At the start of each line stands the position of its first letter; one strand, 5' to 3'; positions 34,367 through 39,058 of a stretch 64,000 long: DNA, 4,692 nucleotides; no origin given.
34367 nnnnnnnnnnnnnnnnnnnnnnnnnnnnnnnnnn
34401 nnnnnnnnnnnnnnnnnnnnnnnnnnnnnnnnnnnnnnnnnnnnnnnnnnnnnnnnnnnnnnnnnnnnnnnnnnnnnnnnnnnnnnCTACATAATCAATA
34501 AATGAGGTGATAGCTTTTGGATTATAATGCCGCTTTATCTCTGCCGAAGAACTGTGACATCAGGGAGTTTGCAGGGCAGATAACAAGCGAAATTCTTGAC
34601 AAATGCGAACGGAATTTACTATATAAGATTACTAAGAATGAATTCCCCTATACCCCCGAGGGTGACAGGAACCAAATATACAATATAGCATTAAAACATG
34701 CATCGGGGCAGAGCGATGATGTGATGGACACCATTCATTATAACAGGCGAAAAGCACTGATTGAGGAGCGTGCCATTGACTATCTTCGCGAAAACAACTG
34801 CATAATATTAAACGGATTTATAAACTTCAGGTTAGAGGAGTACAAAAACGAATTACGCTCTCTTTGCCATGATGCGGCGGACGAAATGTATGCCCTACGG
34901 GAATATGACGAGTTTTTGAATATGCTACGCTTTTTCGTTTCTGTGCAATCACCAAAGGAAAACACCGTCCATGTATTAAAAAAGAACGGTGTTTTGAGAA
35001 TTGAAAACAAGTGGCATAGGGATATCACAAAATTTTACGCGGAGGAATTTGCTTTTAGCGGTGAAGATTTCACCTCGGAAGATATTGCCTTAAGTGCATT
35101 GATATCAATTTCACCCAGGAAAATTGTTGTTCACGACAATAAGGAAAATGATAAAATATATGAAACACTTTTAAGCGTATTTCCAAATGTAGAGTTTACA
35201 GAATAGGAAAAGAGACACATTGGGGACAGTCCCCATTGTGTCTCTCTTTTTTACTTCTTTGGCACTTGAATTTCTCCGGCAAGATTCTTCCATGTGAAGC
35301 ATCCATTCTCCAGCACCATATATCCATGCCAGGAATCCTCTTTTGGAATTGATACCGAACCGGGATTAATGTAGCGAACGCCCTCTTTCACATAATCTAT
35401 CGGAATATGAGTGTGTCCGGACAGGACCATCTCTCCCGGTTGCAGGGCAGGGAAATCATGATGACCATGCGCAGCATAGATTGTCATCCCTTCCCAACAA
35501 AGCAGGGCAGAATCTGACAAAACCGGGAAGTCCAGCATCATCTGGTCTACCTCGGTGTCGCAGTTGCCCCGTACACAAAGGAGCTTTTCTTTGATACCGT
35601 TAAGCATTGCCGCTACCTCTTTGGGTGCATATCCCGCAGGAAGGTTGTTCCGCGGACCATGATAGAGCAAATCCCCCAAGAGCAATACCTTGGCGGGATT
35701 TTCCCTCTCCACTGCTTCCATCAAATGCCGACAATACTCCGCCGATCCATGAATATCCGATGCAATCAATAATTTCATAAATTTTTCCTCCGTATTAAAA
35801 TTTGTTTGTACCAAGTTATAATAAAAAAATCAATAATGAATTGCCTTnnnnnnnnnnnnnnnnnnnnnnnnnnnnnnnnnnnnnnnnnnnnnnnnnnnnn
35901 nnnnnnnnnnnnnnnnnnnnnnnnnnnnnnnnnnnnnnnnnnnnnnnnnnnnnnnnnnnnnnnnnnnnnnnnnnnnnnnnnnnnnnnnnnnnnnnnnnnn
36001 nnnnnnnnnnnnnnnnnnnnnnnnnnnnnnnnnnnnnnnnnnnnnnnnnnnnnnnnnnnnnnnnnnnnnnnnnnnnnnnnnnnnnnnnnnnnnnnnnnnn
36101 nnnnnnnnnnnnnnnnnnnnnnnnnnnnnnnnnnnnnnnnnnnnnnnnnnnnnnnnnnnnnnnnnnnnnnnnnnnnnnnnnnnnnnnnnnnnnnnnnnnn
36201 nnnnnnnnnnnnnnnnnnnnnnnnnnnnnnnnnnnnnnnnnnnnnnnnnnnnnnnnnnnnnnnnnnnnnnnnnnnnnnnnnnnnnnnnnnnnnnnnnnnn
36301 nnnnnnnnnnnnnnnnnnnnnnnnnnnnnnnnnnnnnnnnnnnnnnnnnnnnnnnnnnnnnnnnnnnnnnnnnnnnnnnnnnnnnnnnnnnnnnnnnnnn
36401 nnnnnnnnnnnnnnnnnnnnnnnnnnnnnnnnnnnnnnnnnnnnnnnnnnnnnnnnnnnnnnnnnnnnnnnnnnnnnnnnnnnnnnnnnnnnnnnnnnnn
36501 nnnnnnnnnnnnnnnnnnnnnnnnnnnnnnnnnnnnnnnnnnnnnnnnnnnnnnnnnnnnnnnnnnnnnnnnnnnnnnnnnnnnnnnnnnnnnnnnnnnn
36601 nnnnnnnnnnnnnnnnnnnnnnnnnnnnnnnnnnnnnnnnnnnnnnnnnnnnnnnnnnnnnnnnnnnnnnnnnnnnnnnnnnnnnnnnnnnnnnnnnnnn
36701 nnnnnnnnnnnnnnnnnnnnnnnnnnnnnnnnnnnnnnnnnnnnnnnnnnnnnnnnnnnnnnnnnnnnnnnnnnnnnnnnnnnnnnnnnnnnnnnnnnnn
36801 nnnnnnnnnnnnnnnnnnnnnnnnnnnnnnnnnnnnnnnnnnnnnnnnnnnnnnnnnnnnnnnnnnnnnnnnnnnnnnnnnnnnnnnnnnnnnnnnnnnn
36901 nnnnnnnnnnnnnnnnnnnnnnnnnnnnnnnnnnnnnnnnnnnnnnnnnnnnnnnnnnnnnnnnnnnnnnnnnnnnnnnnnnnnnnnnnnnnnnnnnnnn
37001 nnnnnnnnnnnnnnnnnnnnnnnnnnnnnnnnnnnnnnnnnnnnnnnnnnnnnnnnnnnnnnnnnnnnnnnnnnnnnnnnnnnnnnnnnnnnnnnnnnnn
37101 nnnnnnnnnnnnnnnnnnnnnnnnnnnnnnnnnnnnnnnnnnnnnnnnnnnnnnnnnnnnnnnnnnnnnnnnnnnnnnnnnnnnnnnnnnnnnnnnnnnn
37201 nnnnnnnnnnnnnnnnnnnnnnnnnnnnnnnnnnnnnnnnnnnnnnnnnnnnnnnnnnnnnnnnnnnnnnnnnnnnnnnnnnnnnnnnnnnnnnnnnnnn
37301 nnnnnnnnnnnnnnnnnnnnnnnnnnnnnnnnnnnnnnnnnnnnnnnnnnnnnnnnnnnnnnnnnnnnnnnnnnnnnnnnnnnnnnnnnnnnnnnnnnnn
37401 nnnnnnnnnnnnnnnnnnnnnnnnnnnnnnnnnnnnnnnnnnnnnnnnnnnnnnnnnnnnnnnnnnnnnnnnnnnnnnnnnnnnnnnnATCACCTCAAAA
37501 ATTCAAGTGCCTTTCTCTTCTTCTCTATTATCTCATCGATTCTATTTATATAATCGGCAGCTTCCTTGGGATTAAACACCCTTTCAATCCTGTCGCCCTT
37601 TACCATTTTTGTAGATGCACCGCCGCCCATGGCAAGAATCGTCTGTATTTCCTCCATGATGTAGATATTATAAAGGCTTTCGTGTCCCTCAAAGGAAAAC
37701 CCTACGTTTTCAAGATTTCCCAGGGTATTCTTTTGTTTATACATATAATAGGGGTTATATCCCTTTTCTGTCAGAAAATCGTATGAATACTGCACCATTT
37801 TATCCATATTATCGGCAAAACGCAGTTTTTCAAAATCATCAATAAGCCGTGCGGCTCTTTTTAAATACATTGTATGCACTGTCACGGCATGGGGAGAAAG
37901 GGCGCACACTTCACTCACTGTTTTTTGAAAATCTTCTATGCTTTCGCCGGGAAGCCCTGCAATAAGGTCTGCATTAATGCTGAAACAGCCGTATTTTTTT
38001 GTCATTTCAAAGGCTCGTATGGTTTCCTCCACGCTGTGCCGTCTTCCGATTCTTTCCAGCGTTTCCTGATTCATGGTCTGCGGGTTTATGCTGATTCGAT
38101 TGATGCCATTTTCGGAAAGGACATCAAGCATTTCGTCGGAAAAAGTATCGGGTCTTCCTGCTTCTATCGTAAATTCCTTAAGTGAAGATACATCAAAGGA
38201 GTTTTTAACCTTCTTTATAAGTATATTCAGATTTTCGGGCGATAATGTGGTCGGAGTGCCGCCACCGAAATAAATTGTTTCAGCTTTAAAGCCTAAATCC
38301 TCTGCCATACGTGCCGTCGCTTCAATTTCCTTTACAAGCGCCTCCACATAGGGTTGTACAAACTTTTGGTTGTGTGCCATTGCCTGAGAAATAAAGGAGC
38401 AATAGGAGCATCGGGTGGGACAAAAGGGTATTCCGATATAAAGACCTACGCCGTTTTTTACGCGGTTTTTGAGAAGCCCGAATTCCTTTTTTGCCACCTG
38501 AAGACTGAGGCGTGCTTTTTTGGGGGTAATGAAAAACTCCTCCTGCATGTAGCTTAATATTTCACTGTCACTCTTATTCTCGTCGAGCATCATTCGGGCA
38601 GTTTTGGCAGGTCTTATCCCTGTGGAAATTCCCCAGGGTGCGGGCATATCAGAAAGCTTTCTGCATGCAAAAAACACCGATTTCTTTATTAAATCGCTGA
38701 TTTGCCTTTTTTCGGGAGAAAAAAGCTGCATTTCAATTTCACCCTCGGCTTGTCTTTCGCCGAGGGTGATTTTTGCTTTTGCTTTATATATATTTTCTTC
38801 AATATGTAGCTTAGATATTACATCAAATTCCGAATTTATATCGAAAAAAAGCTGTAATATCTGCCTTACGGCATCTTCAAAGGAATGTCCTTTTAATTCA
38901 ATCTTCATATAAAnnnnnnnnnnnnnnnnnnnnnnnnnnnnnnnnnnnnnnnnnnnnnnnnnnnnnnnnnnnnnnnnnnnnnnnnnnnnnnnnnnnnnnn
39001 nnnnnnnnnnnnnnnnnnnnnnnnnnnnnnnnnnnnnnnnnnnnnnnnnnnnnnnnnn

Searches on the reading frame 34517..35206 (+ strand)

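Call 46: search_protein_families(library=pfam, proteins=[window:34517-35206:+], max_evalue=0.01)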
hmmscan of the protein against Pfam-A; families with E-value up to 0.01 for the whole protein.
window:34517-35206:+ (229 aa): 1 family
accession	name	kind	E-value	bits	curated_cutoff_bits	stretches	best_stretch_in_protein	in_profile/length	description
PF08812.16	YtxC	-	2.3e-47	161.8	33.1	1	19-223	4-214/218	YtxC-like family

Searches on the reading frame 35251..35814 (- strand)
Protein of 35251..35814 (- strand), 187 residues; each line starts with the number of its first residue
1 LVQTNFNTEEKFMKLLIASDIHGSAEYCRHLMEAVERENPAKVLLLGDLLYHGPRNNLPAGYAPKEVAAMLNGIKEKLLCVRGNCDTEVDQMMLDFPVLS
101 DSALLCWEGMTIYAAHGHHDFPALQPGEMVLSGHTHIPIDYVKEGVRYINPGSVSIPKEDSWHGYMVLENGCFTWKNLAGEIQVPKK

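Call 46: search_protein_families(library=pfam, proteins=[window:35251-35814:-], max_evalue=0.01)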
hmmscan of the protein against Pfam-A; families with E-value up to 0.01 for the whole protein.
window:35251-35814:- (187 aa): 2 families
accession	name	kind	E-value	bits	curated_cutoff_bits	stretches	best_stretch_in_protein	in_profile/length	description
PF12850.12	Metallophos_2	-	3.4e-20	73.1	27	1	13-169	1-150/154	Calcineurin-like phosphoesterase superfamily domain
PF00149.33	Metallophos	-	1.4e-10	42.4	21.5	1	13-92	1-79/191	Calcineurin-like phosphoesterase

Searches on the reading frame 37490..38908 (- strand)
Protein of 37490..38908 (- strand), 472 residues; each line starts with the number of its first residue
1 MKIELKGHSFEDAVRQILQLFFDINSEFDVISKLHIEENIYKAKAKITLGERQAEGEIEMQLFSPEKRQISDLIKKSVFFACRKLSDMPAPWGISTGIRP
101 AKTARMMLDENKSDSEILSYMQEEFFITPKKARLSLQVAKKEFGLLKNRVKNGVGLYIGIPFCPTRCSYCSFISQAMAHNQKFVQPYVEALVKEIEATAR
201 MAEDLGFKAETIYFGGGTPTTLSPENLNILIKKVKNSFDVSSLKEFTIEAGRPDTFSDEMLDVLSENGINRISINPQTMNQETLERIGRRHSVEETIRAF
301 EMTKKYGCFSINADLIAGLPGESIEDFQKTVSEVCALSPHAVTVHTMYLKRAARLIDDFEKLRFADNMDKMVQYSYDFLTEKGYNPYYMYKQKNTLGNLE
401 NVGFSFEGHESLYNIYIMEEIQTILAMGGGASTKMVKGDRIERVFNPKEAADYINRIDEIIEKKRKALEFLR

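Call 9: search_protein_families(library=pfam, proteins=[window:37490-38908:-])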
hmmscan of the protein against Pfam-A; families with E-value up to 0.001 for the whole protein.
window:37490-38908:- (472 aa): 1 family
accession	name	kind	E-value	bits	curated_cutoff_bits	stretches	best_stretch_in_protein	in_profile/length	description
PF04055.27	Radical_SAM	-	9.9e-30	104.3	29.5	1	159-332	3-164/166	Radical SAM superfamily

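Call 25: find_encoding_contigs(protein=window:37490-38908:-, flank=10000, max_places=10)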
Protein window:37490-38908:- (472 aa): no gene with exactly this product is on record in the collection.
